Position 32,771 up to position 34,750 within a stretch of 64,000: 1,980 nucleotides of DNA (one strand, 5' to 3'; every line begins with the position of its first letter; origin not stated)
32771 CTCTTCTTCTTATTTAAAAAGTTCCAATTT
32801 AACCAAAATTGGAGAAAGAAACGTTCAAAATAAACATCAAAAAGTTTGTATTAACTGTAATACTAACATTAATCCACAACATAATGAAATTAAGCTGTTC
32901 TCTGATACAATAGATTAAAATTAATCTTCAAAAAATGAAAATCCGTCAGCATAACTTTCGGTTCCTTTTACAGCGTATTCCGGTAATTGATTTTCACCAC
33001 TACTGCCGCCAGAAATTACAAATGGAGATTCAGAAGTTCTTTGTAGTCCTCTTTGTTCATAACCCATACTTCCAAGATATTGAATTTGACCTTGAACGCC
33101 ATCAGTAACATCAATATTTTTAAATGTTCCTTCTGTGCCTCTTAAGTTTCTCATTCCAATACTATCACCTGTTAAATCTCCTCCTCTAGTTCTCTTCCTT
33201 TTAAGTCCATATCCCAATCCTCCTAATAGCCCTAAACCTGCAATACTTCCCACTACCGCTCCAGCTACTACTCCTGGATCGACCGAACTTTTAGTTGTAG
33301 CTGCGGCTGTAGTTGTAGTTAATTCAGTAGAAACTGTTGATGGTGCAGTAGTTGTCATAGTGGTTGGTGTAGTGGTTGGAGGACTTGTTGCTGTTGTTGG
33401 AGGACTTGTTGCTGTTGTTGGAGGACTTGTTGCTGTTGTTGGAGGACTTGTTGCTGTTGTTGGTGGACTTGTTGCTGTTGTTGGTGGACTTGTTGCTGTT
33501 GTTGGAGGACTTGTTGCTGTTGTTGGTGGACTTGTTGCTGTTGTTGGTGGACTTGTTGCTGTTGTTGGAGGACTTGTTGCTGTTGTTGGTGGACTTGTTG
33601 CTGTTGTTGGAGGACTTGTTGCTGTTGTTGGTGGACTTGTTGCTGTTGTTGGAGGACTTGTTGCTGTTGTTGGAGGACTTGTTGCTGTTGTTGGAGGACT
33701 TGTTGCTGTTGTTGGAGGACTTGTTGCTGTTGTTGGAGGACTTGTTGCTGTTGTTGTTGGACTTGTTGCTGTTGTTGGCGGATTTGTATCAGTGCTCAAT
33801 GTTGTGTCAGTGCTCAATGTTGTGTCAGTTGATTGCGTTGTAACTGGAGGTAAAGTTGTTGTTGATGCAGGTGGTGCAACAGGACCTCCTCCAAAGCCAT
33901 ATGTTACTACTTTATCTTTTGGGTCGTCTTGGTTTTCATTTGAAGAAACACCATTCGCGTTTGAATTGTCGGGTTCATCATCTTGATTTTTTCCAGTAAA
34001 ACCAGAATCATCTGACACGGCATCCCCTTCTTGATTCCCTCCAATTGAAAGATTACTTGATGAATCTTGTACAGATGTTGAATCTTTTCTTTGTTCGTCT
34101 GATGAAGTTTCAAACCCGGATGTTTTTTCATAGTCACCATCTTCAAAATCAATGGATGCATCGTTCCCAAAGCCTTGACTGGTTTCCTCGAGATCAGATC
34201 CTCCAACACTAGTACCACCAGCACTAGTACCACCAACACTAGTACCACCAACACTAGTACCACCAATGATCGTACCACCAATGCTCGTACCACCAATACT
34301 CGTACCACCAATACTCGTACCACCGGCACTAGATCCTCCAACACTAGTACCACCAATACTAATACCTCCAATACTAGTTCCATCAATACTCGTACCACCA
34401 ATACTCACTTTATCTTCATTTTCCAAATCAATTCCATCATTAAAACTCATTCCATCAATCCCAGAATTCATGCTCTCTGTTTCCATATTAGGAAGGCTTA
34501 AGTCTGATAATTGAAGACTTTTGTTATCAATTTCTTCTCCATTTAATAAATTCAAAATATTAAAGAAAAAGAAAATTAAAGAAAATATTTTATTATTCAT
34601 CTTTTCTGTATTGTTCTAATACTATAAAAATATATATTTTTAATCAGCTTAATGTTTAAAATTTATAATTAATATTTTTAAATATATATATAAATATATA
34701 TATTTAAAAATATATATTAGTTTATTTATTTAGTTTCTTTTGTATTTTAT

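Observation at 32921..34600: Mucin-like surface glycoprotein with two fast-evolving repeat arrays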

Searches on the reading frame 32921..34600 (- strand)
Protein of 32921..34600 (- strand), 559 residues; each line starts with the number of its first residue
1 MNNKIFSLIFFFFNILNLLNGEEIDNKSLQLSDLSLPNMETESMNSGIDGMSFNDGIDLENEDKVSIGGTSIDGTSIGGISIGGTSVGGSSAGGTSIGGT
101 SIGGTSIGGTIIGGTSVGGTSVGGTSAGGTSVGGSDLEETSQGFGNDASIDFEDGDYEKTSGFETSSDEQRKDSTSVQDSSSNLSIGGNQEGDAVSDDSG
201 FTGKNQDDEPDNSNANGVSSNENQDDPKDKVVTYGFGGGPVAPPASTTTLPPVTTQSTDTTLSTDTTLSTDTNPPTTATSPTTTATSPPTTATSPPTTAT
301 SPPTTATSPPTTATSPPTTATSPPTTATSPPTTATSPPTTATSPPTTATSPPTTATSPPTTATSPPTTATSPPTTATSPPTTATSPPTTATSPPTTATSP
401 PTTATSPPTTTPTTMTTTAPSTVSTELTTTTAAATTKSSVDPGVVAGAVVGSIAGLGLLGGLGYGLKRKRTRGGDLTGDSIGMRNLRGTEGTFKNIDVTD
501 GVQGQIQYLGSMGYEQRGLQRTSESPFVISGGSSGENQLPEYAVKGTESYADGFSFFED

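Call 4: find_homologous_proteins(query=window:32921-34600:-)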
Query window:32921-34600:- (559 aa): 5 proteins with E <= 0.001 among 8000 candidates.
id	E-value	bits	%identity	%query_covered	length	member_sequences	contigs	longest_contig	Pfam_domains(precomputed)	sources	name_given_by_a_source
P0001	3.3e-72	262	45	50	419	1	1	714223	-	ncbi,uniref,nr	ncbi:uncharacterized protein cubi_01576 [Cryptosporidium ubiquitum]|uniref:Uncharacterized protein n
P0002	3.0e-5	41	54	4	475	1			-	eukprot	eukprot:scaffold185593_cov70-Attheya_sp.AAC.1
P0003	3.5e-5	41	-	-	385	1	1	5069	-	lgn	-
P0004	6.2e-5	40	-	-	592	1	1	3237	PF01551.30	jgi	jgi:hypothetical protein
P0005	2.8e-4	38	-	-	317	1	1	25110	PF13473.13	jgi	jgi:hypothetical protein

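Call 7: search_protein_families(library=pfam, proteins=[window:32921-34600:-], max_evalue=1)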
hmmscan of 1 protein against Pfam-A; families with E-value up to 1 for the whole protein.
window:32921-34600:- (559 aa): 0 families

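Call 9: find_encoding_contigs(protein=P0001, flank=10000, max_places=4)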
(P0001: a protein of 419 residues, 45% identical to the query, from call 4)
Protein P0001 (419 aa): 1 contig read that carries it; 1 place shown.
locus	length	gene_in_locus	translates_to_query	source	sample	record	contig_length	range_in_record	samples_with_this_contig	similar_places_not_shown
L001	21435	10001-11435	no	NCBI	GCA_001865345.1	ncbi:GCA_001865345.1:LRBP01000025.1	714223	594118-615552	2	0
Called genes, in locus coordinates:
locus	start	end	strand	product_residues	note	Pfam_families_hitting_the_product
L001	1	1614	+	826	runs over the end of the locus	-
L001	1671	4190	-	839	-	PF00258:Flavodoxin_1, PF00667:FAD_binding_1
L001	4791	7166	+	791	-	PF05277:DUF726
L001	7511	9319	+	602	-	PF13488:Gly-zipper_Omp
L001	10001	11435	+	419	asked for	-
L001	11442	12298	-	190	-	PF04641:Rtf2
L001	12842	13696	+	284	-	PF15963:Myb_DNA-bind_7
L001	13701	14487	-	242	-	PF01974:tRNA_int_endo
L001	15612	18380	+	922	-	-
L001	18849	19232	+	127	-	PF01778:Ribosomal_L28e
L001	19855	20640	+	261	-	PF04939:RRS1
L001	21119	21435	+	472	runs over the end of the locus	PF16275:SF1-HH, PF00013:KH_1 (faint), PF22675:KH-I_KHDC4-BBP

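Call 12: list_cluster_members(proteins=[window:32921-34600:-, window:35392-37185:-, window:37591-39996:-, window:25823-28591:-, window:40608-43034:+, window:52098-56570:-])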
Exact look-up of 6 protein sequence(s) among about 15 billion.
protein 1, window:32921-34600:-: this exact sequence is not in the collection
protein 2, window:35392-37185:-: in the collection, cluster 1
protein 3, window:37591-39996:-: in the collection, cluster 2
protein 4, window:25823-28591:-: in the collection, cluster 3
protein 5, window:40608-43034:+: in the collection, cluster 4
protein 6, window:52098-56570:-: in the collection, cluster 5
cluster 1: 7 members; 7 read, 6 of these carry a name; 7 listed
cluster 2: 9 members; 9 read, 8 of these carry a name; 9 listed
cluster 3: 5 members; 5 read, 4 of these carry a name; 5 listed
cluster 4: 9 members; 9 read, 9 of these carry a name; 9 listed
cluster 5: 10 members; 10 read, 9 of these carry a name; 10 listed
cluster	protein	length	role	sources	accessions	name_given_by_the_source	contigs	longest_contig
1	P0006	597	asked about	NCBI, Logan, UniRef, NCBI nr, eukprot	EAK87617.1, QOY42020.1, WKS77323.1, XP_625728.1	hypothetical protein [Cryptosporidium parvum Iowa II] | Glycine zipper domain-containing protein n=2 Tax=Cryptosporidium parvum TaxID=5807 ... | QOY42020.1 hypothetical protein CPATCC_001614 [Cryptosporidium parvum]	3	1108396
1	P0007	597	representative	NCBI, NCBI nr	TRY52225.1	Glycine zipper-containing protein [Cryptosporidium tyzzeri]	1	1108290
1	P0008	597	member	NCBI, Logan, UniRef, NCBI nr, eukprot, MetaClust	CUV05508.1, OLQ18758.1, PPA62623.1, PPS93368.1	unnamed protein product [Cryptosporidium hominis] | Glycine zipper domain-containing protein n=1 Tax=Cryptosporidium hominis TaxID=237895 ... | hypothetical protein [Cryptosporidium hominis TU502]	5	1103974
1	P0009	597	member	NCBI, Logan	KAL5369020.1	transmembrane domain-containing protein [Cryptosporidium parvum]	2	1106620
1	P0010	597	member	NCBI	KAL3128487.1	transmembrane domain-containing protein [Cryptosporidium hominis]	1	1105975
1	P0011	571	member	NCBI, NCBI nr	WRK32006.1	Glycine zipper-containing protein [Cryptosporidium parvum]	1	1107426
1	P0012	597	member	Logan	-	-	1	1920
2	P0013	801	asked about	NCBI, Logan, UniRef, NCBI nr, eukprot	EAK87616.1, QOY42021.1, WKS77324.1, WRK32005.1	hypothetical protein [Cryptosporidium parvum Iowa II] | Uncharacterized protein n=2 Tax=Cryptosporidium parvum TaxID=5807 RepID=Q5CQB9_CRYPI | QOY42021.1 hypothetical protein CPATCC_001615 [Cryptosporidium parvum]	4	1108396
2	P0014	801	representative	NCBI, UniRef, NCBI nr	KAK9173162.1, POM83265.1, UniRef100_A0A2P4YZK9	Protein of unknown function (DUF726) family protein [Cryptosporidium meleagridis] | Uncharacterized protein n=1 Tax=Cryptosporidium meleagridis TaxID=93969 ...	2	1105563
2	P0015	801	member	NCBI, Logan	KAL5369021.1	hypothetical protein CPHLJ_4g1320 [Cryptosporidium parvum]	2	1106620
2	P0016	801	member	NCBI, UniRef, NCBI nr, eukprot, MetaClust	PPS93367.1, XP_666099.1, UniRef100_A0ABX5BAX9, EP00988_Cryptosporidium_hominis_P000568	Alpha/Beta hydrolase fold-containing protein [Cryptosporidium hominis] | Alpha/Beta hydrolase fold-containing protein n=1 Tax=Cryptosporidium hominis TaxID=237895 ... | hypothetical protein [Cryptosporidium hominis TU502]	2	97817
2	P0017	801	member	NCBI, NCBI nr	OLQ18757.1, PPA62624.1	Protein of unknown function (DUF726) family protein [Cryptosporidium hominis] | putative membrane protein F35D11.3 [Cryptosporidium hominis]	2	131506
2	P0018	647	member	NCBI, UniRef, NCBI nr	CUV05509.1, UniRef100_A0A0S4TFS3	unnamed protein product [Cryptosporidium hominis] | DUF726 domain-containing protein n=1 Tax=Cryptosporidium hominis TaxID=237895 ...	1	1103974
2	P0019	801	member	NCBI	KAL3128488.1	hypothetical protein CHM_4g1320 [Cryptosporidium hominis]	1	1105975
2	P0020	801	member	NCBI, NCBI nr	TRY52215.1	Alpha/Beta hydrolase fold-containing protein [Cryptosporidium tyzzeri]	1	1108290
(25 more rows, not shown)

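Call 15: find_encoding_contigs(protein=P0008, flank=6000, max_places=10)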
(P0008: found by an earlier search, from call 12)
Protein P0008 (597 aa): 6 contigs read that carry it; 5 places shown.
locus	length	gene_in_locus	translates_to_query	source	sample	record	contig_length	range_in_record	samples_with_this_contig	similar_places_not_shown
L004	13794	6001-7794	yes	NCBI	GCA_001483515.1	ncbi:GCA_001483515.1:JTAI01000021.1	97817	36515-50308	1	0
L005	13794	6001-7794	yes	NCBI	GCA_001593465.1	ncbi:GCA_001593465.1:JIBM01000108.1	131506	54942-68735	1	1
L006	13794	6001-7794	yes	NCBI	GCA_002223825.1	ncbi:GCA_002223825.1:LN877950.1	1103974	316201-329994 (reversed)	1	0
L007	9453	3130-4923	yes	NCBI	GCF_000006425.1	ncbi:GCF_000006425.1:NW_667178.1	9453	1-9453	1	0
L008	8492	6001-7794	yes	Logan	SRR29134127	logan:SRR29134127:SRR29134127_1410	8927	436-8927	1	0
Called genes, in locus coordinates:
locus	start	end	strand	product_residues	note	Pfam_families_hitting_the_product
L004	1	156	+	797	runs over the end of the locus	PF00439:Bromodomain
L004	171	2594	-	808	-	PF00258:Flavodoxin_1, PF00667:FAD_binding_1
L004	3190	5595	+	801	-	PF05277:DUF726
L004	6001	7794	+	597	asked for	PF13488:Gly-zipper_Omp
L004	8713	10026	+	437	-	-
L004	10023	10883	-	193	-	PF04641:Rtf2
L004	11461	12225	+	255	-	PF15963:Myb_DNA-bind_7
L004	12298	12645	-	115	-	PF01974:tRNA_int_endo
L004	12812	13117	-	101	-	-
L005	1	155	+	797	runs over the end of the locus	PF00439:Bromodomain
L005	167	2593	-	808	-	PF00258:Flavodoxin_1, PF00667:FAD_binding_1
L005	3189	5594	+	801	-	PF05277:DUF726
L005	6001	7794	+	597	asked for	PF13488:Gly-zipper_Omp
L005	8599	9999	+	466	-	-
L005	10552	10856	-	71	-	PF04641:Rtf2 (weak)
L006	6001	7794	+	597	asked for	PF13488:Gly-zipper_Omp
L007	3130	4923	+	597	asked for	PF13488:Gly-zipper_Omp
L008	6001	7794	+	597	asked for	PF13488:Gly-zipper_Omp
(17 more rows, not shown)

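Call 16: find_encoding_contigs(protein=P0007, flank=6000, max_places=4)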
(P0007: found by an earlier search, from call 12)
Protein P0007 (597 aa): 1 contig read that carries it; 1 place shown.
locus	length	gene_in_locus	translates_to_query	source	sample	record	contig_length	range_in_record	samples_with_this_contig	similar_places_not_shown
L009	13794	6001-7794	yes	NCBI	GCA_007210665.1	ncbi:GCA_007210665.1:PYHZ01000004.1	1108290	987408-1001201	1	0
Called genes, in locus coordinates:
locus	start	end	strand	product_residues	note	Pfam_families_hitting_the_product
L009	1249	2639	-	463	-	PF00258:Flavodoxin_1, PF00667:FAD_binding_1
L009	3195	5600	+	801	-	PF05277:DUF726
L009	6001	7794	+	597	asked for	PF13488:Gly-zipper_Omp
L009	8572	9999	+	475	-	-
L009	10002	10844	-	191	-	PF04641:Rtf2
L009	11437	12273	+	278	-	PF15963:Myb_DNA-bind_7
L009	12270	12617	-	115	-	PF01974:tRNA_int_endo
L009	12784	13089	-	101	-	-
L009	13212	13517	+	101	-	-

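Call 17: find_encoding_contigs(protein=P0009, flank=6000, max_places=6)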
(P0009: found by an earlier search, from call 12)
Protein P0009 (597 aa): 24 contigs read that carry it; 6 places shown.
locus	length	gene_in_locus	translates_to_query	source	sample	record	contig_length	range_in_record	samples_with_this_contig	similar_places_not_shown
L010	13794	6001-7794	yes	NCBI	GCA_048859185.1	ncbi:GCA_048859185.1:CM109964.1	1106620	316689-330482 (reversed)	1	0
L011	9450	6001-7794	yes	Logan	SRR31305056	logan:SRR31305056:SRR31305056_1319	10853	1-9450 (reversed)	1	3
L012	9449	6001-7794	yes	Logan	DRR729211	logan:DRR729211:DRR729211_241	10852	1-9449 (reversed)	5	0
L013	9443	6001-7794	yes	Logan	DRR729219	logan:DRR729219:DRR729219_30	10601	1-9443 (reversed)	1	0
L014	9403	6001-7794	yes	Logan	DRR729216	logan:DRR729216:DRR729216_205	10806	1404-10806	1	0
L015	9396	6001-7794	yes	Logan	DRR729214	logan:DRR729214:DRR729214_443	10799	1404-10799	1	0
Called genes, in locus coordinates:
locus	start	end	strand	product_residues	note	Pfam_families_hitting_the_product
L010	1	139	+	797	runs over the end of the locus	PF00439:Bromodomain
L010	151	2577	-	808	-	PF00258:Flavodoxin_1, PF00667:FAD_binding_1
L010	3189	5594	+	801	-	PF05277:DUF726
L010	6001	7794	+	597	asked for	PF13488:Gly-zipper_Omp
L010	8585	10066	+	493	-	-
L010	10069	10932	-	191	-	PF04641:Rtf2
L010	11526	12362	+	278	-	PF15963:Myb_DNA-bind_7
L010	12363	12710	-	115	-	PF01974:tRNA_int_endo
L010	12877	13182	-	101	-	-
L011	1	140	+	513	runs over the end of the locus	?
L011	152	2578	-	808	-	PF00258:Flavodoxin_1, PF00667:FAD_binding_1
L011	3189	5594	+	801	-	PF05277:DUF726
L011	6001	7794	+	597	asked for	PF13488:Gly-zipper_Omp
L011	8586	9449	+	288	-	?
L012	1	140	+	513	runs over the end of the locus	?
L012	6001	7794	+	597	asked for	PF13488:Gly-zipper_Omp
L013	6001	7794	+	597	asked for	PF13488:Gly-zipper_Omp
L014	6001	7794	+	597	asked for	PF13488:Gly-zipper_Omp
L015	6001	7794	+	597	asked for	PF13488:Gly-zipper_Omp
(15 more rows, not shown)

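Call 18: find_encoding_contigs(protein=P0011, flank=6000, max_places=4)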
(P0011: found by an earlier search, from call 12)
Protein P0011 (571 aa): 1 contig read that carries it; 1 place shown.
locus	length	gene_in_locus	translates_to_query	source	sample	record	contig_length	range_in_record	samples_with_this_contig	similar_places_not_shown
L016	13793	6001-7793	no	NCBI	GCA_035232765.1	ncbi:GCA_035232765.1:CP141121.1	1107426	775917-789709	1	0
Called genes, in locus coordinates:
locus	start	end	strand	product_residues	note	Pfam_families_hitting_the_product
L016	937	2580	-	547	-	PF00258:Flavodoxin_1, PF00667:FAD_binding_1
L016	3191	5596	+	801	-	PF05277:DUF726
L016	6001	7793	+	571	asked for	PF13488:Gly-zipper_Omp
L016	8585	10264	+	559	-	-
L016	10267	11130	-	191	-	PF04641:Rtf2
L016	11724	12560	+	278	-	PF15963:Myb_DNA-bind_7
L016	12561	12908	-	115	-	PF01974:tRNA_int_endo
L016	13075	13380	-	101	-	-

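Call 19: find_encoding_contigs(protein=P0014, flank=9000, max_places=4)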
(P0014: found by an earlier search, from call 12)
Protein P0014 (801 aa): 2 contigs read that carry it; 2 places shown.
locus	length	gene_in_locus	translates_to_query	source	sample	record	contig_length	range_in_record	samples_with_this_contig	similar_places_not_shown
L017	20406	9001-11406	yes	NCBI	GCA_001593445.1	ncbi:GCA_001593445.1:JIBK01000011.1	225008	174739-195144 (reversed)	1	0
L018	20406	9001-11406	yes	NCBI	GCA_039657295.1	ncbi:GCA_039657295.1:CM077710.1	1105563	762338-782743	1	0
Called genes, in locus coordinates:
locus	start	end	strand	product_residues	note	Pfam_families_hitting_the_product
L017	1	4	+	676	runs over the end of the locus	PF13920:zf-C3HC4_3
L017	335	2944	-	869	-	PF00415:RCC1 (faint), PF25390:WD40_RLD, PF13540:RCC1_2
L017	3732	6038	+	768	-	PF00439:Bromodomain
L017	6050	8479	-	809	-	PF00258:Flavodoxin_1, PF00667:FAD_binding_1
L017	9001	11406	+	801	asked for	PF05277:DUF726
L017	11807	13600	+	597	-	PF13488:Gly-zipper_Omp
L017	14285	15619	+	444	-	-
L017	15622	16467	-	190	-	PF04641:Rtf2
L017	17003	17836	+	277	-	PF15963:Myb_DNA-bind_7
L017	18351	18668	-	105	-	-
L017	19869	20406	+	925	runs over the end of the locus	-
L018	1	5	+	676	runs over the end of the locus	PF13920:zf-C3HC4_3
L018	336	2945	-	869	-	PF00415:RCC1 (faint), PF25390:WD40_RLD, PF13540:RCC1_2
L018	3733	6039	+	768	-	PF00439:Bromodomain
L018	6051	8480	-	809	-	PF00258:Flavodoxin_1, PF00667:FAD_binding_1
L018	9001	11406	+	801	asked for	PF05277:DUF726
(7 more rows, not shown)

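Call 53: search_protein_families(library=pfam, proteins=[P0001], max_evalue=10)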
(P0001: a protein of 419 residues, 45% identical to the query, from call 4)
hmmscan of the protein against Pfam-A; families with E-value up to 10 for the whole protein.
P0001 (419 aa): 0 families

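Call 63: predict_structure(alignment_id=A2)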
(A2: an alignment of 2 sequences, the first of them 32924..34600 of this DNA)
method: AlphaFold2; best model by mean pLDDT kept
length: 559 residues; sequences in the alignment: 2
mean_pLDDT: 35.7   pTM: 0.16
mean pLDDT of the five models: 35.7, 34.5, 33.9, 31.5, 30.2
residues with pLDDT >= 90: 0; 70-90: 0; 50-70: 19; < 50: 540
segments of 3 or more residues with pLDDT < 50: 1-14, 16-242, 244-288, 290-294, 297-301, 304-308, 311-315, 317-322, 324-336, 338-372, 374-379, 381-386, 388-392, 394-399, 401-406, 408-411, 413-559
pLDDT, mean of each block of 10 residues (from residue 1): 37 47 38 32 35 36 32 30 27 28 27 29 29 29 32 35 33 30 31 33 39 35 38 39 41 38 36 35 37 42 47 43 43 40 38 41 41 44 42 43 41 37 30 33 39 45 39 33 31 31 31 30 29 31 32 34
secondary structure, 60 per line:
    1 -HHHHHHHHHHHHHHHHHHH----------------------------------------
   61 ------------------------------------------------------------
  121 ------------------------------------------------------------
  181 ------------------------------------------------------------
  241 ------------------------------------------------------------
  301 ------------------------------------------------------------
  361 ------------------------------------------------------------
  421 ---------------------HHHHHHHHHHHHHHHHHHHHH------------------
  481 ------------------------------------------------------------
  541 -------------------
elements in order: H2-20 H442-462

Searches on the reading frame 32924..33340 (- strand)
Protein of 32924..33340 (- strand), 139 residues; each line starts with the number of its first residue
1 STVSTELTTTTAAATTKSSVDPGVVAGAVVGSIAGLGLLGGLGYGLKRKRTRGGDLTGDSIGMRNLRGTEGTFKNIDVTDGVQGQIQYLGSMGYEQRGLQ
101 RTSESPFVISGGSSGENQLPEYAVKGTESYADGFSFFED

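Call 53: search_protein_families(library=pfam, proteins=[window:32924-33286:-], max_evalue=10)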
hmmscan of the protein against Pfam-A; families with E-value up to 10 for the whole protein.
seq(121 aa): 1 family
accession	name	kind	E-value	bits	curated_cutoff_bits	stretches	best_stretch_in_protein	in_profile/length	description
PF15672.10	Mucin15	-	0.58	10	27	1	4-32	217-245/315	Cell-membrane associated Mucin15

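Call 78: search_protein_representatives(protein=window:32924-33340:-)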
Query: 139 residues. Proteins with E-value up to 0.001 (for the whole library): 2; up to 1e-10: 1; up to 1e-30: 0. The best 2 are listed.
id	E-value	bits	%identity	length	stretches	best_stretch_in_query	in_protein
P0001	1.2e-22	96.6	50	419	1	3-139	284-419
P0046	4.3e-04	36.6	32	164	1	17-124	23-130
